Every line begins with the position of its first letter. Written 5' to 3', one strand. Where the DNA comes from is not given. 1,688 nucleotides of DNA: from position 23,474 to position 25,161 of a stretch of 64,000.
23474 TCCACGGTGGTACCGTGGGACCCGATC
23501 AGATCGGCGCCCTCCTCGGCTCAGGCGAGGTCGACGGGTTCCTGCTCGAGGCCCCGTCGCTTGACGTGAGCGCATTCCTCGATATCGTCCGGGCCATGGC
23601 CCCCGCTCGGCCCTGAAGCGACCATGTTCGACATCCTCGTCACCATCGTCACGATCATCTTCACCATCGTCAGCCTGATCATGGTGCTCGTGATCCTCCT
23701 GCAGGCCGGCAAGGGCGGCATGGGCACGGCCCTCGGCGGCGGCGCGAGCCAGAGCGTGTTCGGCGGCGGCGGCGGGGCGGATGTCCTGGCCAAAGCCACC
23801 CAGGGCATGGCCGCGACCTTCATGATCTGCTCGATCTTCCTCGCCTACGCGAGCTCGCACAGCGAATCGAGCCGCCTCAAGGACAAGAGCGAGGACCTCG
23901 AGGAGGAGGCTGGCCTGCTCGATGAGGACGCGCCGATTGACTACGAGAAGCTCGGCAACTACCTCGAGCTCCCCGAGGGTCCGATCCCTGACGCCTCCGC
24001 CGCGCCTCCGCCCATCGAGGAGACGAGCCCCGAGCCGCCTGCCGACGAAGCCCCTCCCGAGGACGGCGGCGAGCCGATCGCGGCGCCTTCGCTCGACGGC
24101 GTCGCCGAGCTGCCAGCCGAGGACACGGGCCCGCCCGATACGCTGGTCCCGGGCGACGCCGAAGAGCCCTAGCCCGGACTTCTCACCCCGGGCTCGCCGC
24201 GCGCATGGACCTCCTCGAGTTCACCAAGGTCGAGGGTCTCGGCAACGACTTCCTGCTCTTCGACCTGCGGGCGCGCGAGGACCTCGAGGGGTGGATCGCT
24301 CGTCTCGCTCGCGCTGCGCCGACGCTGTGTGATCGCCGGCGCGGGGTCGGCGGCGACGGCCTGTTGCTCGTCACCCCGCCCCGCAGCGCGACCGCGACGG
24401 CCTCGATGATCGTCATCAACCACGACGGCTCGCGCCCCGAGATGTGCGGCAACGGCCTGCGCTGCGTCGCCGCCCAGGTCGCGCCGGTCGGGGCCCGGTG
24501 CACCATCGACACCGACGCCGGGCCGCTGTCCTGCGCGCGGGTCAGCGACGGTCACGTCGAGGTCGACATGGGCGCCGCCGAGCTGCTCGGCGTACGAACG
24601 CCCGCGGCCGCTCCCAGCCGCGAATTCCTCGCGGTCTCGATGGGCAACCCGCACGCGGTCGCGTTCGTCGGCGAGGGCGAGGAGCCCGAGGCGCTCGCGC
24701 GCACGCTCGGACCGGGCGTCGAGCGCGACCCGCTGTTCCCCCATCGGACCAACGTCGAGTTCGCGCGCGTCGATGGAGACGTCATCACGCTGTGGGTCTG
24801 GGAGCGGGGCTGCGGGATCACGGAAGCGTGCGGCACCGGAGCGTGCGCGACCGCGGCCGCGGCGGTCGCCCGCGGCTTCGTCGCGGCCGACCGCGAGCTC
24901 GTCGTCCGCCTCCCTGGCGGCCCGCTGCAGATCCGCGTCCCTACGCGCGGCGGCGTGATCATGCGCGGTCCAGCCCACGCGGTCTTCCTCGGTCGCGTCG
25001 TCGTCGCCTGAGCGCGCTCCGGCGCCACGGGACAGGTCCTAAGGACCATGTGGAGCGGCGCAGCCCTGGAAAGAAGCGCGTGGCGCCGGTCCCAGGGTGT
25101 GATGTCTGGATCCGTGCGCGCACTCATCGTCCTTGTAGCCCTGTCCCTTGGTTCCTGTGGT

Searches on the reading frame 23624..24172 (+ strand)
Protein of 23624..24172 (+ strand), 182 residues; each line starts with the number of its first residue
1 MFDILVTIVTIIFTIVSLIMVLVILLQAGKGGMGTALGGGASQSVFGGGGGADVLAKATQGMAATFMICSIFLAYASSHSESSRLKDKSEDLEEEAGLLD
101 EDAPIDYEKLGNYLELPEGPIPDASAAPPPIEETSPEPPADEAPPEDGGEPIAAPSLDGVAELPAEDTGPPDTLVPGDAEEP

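Call 3: search_protein_families(library=pfam, proteins=[window:23624-24172:+], max_evalue=0.01)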
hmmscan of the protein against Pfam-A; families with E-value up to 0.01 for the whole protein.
window:23624-24172:+ (182 aa): 1 family
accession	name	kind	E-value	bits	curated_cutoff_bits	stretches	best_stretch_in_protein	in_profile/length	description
PF03840.19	SecG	-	4.6e-16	59.1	29.2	1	8-75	1-69/70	Preprotein translocase SecG subunit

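Call 4: search_protein_families(library=ncbifam, proteins=[window:23624-24172:+], max_evalue=0.01)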
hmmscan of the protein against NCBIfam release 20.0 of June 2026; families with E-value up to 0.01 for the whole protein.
window:23624-24172:+ (182 aa): 1 family
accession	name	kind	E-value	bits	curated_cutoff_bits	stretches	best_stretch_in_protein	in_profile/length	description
TIGR00810.1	secG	equivalog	1.2e-17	63.7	30.85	1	7-76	2-72/73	preprotein translocase subunit SecG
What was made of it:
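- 23624..24172 (+): secG. Pfam SecG and TIGR00810 (calls 3, 4).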

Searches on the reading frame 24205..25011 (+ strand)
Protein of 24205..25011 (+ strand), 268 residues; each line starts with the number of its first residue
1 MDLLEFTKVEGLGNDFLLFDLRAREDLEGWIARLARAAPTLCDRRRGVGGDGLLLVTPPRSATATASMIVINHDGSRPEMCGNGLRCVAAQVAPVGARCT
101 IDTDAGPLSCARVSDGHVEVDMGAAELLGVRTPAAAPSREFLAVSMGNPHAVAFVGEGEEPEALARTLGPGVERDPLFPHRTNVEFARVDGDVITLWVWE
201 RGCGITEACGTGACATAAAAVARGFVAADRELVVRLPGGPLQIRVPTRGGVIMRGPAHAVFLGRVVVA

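Call 3: search_protein_families(library=pfam, proteins=[window:24205-25011:+], max_evalue=0.01)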
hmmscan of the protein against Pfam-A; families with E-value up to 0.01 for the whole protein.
window:24205-25011:+ (268 aa): 2 families
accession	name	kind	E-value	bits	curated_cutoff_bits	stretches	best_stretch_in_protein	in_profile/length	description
PF01678.24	DAP_epimerase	-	5.4e-47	159.3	34.7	2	143-258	2-119/121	Diaminopimelate epimerase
PF05544.16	Pro_racemase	-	0.00041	20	27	0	55-96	58-98/325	Proline racemase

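Call 4: search_protein_families(library=ncbifam, proteins=[window:24205-25011:+], max_evalue=0.01)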
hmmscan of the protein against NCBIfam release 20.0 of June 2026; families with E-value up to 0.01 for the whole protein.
window:24205-25011:+ (268 aa): 2 families
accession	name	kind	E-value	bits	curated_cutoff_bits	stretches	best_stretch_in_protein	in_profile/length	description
TIGR00652.1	DapF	equivalog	1.2e-62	211.8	114.65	1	5-265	2-268/270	diaminopimelate epimerase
NF038284.1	bifunc_DapF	exception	1.4e-23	83.5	350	1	39-237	35-234/254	bifunctional diaminopimelate epimerase/glutamate racemase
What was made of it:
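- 24205..25011 (+): dapF (diaminopimelate epimerase), last gene of the conserved block. TIGR00652, 211.8 bits (call 4).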
